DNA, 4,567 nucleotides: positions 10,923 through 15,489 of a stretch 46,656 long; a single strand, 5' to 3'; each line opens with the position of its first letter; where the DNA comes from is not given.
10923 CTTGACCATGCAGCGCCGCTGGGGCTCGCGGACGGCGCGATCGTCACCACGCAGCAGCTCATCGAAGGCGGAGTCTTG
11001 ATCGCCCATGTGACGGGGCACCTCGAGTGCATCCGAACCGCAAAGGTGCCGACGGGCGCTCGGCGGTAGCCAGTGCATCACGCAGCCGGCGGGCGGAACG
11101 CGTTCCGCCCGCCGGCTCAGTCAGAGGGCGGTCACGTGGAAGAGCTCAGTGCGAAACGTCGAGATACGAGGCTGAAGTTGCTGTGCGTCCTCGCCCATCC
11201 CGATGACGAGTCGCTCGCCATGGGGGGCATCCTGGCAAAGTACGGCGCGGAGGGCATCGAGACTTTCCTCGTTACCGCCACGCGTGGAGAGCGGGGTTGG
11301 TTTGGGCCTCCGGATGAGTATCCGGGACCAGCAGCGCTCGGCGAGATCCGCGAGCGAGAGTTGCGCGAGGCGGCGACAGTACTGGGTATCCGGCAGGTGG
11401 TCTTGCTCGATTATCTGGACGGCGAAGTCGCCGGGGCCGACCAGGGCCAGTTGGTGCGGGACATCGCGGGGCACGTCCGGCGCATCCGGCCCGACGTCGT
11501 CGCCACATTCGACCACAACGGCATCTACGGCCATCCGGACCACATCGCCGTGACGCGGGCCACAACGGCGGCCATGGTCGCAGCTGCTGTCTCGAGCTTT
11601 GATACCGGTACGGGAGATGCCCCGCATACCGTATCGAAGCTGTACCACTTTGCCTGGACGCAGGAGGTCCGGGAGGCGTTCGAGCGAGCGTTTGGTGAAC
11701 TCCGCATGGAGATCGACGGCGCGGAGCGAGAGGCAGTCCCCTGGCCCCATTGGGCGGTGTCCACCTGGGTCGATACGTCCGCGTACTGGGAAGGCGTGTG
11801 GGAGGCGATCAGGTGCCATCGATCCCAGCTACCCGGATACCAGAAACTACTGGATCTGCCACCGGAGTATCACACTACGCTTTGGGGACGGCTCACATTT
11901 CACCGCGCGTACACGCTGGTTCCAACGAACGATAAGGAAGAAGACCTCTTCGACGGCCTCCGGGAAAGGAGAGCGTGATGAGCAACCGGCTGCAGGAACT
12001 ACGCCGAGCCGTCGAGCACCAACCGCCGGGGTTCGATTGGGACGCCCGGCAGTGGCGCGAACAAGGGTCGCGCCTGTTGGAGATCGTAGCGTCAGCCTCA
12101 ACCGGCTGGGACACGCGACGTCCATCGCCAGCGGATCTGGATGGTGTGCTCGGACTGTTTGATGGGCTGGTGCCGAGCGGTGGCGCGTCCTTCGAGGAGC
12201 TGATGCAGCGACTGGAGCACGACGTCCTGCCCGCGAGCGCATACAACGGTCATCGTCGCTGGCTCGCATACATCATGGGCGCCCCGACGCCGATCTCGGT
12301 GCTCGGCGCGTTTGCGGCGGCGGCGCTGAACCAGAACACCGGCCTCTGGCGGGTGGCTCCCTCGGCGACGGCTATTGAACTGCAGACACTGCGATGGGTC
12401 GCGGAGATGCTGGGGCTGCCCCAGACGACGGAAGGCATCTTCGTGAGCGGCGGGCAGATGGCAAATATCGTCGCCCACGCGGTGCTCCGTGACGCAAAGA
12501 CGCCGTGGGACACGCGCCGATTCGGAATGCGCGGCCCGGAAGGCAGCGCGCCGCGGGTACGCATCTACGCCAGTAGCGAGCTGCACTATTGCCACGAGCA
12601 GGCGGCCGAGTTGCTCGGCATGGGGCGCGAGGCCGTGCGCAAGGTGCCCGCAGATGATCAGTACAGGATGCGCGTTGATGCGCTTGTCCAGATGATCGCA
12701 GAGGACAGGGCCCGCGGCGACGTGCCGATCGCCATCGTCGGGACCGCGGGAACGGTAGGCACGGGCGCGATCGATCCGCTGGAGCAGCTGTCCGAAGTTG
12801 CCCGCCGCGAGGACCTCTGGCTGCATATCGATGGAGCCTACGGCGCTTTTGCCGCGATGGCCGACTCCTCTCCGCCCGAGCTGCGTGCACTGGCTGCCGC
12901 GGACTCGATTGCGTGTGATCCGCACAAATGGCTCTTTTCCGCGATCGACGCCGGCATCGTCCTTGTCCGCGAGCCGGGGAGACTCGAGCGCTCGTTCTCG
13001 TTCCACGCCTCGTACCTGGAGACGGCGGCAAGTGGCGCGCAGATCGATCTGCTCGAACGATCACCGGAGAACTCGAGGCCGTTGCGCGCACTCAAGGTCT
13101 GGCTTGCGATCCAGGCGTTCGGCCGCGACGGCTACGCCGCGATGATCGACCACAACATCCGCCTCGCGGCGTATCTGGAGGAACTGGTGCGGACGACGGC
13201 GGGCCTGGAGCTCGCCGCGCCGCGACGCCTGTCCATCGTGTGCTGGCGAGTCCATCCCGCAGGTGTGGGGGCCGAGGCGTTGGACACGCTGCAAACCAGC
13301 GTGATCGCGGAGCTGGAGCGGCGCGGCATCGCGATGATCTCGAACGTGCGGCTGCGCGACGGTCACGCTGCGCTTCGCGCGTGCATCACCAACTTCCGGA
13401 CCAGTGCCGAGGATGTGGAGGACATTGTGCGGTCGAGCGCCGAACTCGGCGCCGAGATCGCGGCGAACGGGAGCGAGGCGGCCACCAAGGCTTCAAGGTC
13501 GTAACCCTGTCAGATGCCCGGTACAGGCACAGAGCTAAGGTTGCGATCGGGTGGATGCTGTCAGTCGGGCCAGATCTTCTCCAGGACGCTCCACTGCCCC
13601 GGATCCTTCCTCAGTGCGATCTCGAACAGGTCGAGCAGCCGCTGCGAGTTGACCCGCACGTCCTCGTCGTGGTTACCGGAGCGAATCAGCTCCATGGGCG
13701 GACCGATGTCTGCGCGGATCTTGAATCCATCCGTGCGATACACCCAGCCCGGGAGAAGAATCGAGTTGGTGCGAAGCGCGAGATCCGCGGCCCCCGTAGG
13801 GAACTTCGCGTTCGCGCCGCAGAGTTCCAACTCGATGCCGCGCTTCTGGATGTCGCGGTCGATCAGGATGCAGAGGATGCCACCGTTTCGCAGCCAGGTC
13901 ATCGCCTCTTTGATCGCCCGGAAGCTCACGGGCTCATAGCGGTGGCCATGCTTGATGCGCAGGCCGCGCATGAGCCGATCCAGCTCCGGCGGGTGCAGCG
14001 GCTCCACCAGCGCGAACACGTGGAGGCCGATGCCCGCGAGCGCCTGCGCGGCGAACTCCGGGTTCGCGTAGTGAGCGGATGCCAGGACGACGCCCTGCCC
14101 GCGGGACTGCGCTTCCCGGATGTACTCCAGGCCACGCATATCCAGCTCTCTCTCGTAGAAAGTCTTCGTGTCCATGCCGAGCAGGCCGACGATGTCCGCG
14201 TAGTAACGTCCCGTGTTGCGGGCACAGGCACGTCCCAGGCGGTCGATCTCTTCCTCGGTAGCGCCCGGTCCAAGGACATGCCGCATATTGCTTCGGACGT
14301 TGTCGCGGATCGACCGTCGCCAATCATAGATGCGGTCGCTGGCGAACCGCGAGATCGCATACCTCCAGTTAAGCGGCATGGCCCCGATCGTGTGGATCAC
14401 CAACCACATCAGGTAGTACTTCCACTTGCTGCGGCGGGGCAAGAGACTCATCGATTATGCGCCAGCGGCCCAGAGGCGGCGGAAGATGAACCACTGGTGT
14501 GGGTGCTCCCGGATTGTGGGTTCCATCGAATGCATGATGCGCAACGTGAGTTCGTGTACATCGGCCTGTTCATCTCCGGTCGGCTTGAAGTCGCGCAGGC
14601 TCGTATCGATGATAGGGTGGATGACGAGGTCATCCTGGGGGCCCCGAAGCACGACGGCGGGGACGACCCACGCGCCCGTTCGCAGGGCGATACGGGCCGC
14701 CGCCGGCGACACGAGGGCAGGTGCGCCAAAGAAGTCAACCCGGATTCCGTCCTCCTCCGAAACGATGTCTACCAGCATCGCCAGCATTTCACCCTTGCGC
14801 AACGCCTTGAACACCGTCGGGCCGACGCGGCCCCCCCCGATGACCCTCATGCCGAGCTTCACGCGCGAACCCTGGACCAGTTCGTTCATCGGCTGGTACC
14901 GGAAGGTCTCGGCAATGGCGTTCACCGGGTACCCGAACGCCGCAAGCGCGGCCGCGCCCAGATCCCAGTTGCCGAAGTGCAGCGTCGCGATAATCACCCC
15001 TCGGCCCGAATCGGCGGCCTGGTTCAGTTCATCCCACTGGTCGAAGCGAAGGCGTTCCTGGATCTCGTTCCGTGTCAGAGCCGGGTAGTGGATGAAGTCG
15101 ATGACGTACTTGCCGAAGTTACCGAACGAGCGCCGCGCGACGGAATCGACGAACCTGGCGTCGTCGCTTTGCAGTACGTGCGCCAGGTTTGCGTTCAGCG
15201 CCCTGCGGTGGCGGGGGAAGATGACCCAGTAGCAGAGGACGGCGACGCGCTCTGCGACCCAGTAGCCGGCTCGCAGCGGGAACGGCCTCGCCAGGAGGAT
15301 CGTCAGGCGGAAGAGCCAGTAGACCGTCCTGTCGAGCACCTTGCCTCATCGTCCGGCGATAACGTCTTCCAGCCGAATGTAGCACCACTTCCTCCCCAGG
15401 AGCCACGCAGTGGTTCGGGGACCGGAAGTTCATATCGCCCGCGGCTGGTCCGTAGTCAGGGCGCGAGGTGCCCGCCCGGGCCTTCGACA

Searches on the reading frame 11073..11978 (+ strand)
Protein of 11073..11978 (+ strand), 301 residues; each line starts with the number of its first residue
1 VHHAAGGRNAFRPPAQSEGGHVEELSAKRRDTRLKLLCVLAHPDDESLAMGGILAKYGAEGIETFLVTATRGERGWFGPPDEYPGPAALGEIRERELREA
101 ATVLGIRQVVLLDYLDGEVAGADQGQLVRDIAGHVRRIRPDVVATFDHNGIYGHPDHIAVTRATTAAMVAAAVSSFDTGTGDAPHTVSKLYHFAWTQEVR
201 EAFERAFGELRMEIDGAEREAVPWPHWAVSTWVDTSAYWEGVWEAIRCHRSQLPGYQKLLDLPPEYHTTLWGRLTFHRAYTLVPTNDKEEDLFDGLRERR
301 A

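Call 9: search_protein_families(library=pfam, proteins=[window:11073-11978:+], max_evalue=0.001)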
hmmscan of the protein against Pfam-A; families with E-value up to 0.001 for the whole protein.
window:11073-11978:+ (301 aa): 1 family
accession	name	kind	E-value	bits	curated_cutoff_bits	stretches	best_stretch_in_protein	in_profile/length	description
PF02585.22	PIG-L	-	1.3e-33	116.7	28.2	1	37-168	1-129/129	GlcNAc-PI de-N-acetylase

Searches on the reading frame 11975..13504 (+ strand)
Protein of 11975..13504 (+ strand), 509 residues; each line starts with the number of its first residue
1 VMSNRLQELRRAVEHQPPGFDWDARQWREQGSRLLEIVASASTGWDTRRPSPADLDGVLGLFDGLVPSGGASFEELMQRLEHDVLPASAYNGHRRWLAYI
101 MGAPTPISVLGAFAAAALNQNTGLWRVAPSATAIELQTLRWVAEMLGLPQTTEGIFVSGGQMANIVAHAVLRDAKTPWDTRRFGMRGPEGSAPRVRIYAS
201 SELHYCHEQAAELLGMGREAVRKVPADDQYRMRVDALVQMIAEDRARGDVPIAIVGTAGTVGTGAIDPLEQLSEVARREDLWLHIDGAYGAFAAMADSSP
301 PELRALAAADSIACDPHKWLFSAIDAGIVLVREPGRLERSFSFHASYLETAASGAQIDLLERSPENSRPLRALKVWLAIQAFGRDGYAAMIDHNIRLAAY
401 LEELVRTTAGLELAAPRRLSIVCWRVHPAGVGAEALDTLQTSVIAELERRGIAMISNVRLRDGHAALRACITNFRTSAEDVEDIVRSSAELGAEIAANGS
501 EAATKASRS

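Call 9: search_protein_families(library=pfam, proteins=[window:11975-13504:+], max_evalue=0.001)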
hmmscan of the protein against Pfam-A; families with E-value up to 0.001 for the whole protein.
window:11975-13504:+ (509 aa): 3 families
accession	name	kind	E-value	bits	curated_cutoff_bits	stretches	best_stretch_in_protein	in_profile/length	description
PF00282.25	Pyridoxal_deC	-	3e-66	224.1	27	1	66-426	12-374/375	Pyridoxal-dependent decarboxylase conserved domain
PF01212.27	Beta_elim_lyase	-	4.6e-06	26.6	27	1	152-429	48-239/288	Beta-eliminating lyase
PF00266.25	Aminotran_5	-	8.7e-06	25.4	21.5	0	217-442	112-331/371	Aminotransferase class-V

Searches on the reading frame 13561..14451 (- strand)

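Call 57: search_protein_families(library=pfam, proteins=[window:13561-14451:-], max_evalue=0.001)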
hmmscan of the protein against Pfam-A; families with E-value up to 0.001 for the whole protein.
window:13561-14451:- (296 aa): 1 family
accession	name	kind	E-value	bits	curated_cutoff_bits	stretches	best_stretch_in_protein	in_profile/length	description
PF03279.18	Lip_A_acyltrans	-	1.8e-31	109.9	22.3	1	8-294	9-293/295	Bacterial lipid A biosynthesis acyltransferase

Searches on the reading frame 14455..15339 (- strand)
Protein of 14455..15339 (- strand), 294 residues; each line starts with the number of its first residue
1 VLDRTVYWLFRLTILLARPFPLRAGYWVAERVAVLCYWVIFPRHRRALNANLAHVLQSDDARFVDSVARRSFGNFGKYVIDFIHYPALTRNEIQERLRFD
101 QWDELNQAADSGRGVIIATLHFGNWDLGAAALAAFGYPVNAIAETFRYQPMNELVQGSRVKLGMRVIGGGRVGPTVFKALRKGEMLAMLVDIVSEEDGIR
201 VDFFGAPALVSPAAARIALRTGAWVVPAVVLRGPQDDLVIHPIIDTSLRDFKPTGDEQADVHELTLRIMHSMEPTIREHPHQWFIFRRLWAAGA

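Call 57: search_protein_families(library=pfam, proteins=[window:14455-15339:-], max_evalue=0.001)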
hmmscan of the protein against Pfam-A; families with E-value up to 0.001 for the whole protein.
window:14455-15339:- (294 aa): 1 family
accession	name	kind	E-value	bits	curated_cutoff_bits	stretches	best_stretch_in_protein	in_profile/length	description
PF03279.18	Lip_A_acyltrans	-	1.1e-39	136.9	22.3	1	5-290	14-293/295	Bacterial lipid A biosynthesis acyltransferase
